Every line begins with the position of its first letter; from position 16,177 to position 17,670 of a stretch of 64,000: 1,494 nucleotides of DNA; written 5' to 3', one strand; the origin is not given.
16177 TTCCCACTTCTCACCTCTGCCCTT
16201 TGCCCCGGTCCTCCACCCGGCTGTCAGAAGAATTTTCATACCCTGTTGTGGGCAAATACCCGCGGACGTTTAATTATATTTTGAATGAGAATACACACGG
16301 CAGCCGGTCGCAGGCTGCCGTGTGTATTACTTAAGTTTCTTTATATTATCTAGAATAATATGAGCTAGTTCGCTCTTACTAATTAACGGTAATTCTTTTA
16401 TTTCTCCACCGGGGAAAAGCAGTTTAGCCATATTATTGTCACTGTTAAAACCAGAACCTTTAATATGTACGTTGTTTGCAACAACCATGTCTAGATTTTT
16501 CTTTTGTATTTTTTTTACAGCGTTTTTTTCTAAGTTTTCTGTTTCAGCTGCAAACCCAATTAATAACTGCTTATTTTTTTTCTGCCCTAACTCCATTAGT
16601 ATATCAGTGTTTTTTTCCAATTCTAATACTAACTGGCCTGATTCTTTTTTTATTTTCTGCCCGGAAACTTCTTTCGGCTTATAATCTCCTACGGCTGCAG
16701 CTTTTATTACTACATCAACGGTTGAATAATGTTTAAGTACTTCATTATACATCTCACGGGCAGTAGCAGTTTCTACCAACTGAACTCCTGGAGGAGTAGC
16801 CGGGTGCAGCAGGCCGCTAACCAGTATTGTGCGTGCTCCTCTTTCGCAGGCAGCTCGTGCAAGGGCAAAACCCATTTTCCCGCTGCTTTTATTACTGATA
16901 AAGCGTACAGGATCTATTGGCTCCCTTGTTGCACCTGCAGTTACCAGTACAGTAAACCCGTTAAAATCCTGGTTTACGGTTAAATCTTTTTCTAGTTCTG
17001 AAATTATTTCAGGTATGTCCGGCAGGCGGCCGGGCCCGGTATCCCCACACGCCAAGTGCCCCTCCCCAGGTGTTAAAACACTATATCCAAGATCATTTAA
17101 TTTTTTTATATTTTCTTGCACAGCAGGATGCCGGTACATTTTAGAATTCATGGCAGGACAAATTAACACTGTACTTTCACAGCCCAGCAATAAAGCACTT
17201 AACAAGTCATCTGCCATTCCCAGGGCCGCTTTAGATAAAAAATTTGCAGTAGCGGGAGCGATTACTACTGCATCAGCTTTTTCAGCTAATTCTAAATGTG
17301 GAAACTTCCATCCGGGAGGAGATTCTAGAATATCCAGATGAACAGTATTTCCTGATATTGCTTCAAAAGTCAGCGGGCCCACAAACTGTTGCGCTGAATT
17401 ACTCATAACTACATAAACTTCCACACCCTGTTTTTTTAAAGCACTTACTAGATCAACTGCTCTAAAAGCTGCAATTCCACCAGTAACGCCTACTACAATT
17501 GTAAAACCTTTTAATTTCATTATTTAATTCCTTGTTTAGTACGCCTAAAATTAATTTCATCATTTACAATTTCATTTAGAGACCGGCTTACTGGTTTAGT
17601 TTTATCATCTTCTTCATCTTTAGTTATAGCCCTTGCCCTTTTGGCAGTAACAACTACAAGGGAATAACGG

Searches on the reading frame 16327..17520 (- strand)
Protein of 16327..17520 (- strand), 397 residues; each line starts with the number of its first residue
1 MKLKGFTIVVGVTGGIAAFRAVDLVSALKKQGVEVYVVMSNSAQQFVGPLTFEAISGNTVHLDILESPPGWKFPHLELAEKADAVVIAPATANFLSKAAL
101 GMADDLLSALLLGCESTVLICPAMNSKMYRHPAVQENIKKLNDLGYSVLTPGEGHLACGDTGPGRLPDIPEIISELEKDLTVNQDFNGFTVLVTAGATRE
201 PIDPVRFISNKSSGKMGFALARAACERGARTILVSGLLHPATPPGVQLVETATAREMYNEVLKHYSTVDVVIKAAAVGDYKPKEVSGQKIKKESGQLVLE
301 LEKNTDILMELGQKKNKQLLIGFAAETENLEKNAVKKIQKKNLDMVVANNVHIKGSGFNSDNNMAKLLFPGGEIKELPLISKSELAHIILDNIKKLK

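Call 19: search_protein_families(library=pfam, proteins=[window:16327-17520:-])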
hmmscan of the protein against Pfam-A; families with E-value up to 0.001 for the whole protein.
window:16327-17520:- (397 aa): 2 families
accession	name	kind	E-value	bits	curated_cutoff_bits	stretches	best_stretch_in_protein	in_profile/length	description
PF04127.22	DFP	-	1.7e-69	233.8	22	1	188-367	3-185/186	DNA/pantothenate metabolism flavoprotein C-terminal domain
PF02441.25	Flavoprotein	-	4.7e-34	117.8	22.7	1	7-176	2-158/162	Flavoprotein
